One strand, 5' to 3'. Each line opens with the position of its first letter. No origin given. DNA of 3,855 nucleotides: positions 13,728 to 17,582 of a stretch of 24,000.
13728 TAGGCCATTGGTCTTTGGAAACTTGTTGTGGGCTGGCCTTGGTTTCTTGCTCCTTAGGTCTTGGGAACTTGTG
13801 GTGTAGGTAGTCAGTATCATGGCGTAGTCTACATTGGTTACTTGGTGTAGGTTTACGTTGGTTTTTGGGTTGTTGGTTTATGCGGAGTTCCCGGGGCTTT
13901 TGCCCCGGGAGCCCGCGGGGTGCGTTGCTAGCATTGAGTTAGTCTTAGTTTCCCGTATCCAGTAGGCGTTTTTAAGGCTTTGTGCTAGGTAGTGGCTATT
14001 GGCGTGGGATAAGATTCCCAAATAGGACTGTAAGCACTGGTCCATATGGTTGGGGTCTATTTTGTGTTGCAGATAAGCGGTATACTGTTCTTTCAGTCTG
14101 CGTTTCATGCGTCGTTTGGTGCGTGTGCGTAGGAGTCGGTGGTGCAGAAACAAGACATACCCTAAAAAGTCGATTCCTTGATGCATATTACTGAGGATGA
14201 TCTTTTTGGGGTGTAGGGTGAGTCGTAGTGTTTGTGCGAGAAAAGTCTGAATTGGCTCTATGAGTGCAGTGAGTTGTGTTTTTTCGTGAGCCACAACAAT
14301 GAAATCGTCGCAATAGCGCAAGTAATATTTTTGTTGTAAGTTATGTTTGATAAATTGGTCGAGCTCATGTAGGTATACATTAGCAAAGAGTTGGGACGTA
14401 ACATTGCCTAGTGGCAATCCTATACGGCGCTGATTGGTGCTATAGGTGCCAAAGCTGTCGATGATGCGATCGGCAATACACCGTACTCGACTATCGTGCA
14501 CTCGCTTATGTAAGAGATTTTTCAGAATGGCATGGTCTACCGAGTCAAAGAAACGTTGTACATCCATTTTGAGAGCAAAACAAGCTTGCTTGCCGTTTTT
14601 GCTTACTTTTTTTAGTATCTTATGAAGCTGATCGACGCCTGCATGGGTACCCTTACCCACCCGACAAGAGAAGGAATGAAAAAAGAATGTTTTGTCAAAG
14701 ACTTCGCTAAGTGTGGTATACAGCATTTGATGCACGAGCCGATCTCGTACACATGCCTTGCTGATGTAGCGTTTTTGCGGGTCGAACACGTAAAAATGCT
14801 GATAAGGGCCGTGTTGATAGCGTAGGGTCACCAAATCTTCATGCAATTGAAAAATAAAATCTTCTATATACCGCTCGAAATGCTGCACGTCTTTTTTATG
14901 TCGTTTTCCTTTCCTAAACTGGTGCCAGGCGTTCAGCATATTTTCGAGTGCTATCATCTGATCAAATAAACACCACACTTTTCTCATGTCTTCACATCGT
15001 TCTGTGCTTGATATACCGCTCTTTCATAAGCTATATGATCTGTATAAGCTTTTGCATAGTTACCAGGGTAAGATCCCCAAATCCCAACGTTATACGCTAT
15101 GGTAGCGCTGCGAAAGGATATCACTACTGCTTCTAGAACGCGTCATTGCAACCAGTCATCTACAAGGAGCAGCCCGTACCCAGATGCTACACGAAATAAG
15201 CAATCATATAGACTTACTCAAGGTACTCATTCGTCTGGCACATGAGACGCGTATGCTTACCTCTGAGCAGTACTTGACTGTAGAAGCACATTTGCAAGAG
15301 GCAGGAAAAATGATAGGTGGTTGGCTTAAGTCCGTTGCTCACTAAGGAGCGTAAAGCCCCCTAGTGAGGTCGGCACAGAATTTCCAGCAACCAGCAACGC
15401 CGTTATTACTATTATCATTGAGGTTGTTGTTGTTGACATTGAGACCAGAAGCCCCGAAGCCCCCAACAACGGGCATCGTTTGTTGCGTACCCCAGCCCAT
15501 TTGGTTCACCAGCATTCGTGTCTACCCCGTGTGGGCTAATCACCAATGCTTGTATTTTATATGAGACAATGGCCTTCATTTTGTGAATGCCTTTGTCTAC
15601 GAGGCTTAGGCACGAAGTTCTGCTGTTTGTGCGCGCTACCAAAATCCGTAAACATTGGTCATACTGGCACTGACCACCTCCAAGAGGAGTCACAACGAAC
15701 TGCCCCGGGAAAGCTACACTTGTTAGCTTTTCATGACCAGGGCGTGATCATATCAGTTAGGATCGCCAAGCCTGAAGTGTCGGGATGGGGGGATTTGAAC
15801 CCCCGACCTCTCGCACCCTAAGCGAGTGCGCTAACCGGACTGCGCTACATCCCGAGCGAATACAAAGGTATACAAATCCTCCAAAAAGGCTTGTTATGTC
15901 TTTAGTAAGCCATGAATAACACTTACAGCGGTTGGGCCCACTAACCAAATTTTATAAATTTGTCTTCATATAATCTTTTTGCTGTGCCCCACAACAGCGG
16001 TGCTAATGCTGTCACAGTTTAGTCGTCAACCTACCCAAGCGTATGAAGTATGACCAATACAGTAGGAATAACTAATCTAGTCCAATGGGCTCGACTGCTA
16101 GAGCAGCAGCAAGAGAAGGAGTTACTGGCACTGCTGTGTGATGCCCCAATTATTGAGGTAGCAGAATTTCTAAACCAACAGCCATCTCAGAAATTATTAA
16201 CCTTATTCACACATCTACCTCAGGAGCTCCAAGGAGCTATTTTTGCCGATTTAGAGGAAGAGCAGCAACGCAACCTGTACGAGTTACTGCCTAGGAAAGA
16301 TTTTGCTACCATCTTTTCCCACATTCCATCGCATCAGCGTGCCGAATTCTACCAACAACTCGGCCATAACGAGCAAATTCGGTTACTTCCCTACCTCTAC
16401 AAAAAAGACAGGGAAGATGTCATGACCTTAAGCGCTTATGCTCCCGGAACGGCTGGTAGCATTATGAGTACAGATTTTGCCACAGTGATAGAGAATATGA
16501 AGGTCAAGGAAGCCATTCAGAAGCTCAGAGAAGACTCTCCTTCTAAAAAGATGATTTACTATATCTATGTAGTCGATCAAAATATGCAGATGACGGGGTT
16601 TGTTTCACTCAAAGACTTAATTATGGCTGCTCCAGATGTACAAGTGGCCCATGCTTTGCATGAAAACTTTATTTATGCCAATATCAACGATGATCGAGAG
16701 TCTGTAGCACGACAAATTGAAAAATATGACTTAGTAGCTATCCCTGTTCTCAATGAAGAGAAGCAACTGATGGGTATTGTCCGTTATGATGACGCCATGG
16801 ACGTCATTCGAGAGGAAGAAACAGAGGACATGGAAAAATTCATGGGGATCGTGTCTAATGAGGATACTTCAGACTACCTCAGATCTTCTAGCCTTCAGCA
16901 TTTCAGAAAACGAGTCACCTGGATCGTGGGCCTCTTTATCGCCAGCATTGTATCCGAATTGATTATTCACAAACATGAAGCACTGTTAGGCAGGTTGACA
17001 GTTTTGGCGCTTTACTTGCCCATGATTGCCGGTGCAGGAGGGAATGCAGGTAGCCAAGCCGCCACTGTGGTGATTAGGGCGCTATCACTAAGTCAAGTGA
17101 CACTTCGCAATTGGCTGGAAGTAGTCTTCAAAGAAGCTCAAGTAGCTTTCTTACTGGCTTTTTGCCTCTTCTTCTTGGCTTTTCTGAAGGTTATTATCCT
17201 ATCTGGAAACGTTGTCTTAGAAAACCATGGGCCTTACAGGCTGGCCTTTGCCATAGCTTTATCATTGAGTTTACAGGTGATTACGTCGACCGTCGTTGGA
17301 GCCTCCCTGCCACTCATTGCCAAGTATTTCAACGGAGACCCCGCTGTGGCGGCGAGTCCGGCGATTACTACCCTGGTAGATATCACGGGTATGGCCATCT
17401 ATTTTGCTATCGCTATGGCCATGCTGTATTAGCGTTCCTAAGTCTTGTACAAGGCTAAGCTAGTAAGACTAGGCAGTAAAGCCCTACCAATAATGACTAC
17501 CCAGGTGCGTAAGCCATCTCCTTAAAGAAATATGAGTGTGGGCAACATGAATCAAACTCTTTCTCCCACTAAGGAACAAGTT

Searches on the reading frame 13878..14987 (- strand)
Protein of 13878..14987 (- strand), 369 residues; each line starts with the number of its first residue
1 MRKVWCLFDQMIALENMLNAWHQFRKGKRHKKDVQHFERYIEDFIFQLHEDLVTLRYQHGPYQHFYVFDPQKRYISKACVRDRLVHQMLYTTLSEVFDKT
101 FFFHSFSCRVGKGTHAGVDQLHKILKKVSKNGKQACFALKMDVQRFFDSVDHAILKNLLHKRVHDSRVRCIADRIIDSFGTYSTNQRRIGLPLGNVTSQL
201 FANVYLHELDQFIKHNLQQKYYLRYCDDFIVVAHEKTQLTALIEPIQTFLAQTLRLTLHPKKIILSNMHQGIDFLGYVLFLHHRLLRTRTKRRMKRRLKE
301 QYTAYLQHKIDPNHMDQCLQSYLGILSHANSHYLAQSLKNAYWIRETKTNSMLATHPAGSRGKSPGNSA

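Call 7: search_protein_families(library=pfam, proteins=[window:13878-14987:-], max_evalue=0.01)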
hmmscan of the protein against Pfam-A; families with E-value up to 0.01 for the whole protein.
window:13878-14987:- (369 aa): 1 family
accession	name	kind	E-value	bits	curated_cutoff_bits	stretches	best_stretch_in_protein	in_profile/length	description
PF00078.32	RVT_1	-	1.3e-23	84.3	29.6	1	72-278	9-204/205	Reverse transcriptase (RNA-dependent DNA polymerase)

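Call 11: find_encoding_contigs(protein=window:13878-14987:-, flank=10000, max_places=6)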
Protein window:13878-14987:- (369 aa): 6 contigs read that carry it; 5 places shown.
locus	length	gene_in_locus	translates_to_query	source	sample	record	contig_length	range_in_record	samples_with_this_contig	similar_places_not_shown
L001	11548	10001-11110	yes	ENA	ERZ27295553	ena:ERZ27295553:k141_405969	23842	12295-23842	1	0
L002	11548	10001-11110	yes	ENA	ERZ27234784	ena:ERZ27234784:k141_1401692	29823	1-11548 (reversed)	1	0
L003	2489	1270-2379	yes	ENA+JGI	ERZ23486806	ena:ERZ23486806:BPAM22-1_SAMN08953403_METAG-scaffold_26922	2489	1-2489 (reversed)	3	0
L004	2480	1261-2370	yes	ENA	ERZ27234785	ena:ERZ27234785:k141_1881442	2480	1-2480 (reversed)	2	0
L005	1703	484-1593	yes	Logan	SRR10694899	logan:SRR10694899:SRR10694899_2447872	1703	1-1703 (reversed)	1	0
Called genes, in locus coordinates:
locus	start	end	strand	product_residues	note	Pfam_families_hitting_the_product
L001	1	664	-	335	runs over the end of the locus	PF02912:Phe_tRNA-synt_N, PF01409:tRNA-synt_2d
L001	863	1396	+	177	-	PF06835:LptC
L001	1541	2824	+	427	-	PF01595:CNNM, PF00571:CBS (weak), PF03471:CorC_HlyC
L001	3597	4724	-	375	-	PF13173:AAA_14, PF13635:DUF4143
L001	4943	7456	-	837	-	PF17764:PriA_3primeBD, PF00270:DEAD, PF04851:ResIII, PF18319:Zn_ribbon_PriA, PF00271:Helicase_C (weak), PF18074:PriA_C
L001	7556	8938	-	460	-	PF03448:MgtE_N, PF00571:CBS, PF01769:MgtE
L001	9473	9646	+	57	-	-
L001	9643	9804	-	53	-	PF22296:bAvd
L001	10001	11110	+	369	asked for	PF00078:RVT_1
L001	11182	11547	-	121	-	?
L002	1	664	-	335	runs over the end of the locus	PF02912:Phe_tRNA-synt_N, PF01409:tRNA-synt_2d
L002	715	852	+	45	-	-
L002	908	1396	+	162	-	PF06835:LptC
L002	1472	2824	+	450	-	PF01595:CNNM, PF00571:CBS (weak), PF03471:CorC_HlyC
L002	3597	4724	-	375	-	PF13173:AAA_14, PF13635:DUF4143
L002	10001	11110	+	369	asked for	PF00078:RVT_1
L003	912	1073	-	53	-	PF22296:bAvd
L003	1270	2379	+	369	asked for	PF00078:RVT_1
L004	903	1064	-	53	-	PF22296:bAvd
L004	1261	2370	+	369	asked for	PF00078:RVT_1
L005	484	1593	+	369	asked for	PF00078:RVT_1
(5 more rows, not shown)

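Call 68: search_protein_families(library=ncbifam, proteins=[window:13878-14987:-], max_evalue=0.00001)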
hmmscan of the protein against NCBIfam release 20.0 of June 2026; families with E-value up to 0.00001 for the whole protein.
window:13878-14987:- (369 aa): 9 families
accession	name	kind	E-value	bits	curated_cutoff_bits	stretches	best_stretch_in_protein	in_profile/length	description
TIGR04416.1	group_II_RT_mat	equivalog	3.3e-42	144.9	300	1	16-309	3-302/353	group II intron reverse transcriptase/maturase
NF041746.1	Drt2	equivalog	1.9e-20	73.4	390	1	181-309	214-351/416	antiviral reverse transcriptase Drt2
NF041747.1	Drt3a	equivalog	3.7e-20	72.6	200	1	133-287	108-270/412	antiviral reverse transcriptase Drt3a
NF038233.2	retron_St85_RT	exception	2.9e-18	66.2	235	1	129-334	82-281/289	retron St85 family RNA-directed DNA polymerase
NF041749.1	Drt4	equivalog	2.4e-08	33.4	450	1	130-289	131-289/489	antiviral reverse transcriptase Drt4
TIGR04499.1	abortive_AbiA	subfamily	7.4e-07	28.3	250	1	125-254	135-276/615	AbiA family abortive infection protein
NF041748.1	Drt3b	equivalog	2.5e-06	26.5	350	0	139-262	177-311/647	antiviral reverse transcriptase Drt3b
NF042941.1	Retron_TIR_antiphage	equivalog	8.5e-06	24.8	600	0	123-243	80-194/464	TIR domain-containing anti-phage reverse transcriptase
NF041750.1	Drt5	equivalog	9.2e-06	24.9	550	1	120-301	111-285/484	antiviral reverse transcriptase Drt5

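Call 74: find_related_loci(query=A9, collection=metagenome_contigs, flank=8000)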
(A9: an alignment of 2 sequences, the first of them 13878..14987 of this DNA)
Query A9 (369 aa) in metagenome_contigs; peptide patterns used: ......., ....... (x = any residue, [..] = any of these).
125 stretches matched a pattern; 1 encode a relative of the query (tblastn E <= 1e-3); 1 distinct loci.
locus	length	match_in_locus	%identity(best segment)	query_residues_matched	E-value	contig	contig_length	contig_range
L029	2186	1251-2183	77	1-311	2e-169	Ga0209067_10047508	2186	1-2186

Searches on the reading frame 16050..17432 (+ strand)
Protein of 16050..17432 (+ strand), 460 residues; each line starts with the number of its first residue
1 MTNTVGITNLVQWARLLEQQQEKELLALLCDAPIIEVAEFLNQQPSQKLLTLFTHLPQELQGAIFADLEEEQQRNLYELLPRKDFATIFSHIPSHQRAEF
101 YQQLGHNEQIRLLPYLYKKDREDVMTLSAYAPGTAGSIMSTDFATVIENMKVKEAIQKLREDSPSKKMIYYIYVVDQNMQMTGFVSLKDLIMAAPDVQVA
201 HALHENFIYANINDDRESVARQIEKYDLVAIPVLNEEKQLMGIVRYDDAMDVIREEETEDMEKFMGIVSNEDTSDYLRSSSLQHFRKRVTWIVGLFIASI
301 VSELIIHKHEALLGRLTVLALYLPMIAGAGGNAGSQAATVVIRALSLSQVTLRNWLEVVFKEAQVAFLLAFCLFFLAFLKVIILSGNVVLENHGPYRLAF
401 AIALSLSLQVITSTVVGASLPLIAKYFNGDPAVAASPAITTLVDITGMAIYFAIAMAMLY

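Call 7: search_protein_families(library=pfam, proteins=[window:16050-17432:+], max_evalue=0.01)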
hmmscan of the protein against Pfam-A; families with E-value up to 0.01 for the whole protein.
window:16050-17432:+ (460 aa): 3 families
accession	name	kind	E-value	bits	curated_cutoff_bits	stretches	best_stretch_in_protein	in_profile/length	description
PF01769.21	MgtE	-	6.7e-33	114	27.6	1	323-454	1-125/125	Divalent cation transporter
PF00571.33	CBS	-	9.5e-16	58.3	24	2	136-194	2-55/57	CBS domain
PF03448.22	MgtE_N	-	9.3e-15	55.5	25.9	1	34-132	3-101/102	MgtE intracellular N domain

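Call 61: list_cluster_members(proteins=[P0001, P0002, window:16050-17432:+, window:13878-14987:-, window:17532-20045:+, P0154, P0184, P0017])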
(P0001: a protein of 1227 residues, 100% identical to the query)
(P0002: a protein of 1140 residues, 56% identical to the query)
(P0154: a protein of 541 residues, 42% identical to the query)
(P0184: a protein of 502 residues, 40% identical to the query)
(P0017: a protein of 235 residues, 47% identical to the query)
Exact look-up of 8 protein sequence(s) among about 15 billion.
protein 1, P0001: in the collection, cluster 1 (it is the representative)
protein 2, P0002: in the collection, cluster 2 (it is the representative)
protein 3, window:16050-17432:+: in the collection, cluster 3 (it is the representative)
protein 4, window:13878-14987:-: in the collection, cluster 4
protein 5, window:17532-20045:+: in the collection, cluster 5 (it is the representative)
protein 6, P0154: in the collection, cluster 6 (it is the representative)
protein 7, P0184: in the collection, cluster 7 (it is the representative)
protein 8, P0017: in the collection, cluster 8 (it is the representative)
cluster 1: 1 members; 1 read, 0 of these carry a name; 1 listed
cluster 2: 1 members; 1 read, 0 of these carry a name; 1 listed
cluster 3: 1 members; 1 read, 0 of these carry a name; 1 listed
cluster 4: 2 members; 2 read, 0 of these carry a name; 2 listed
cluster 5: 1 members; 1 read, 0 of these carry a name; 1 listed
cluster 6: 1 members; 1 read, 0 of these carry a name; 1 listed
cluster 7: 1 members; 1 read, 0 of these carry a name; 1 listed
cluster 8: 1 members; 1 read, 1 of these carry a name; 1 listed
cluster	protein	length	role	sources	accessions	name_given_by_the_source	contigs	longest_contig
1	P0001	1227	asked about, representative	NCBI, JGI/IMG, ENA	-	-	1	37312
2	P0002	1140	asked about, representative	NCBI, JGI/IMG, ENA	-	-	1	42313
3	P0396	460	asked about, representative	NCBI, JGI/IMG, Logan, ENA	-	-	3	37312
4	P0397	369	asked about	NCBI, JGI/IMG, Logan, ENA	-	-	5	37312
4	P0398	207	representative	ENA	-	-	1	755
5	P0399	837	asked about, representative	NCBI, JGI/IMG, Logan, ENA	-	-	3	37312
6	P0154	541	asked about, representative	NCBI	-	-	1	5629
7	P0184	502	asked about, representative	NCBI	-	-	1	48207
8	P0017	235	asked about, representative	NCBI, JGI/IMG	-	hypothetical protein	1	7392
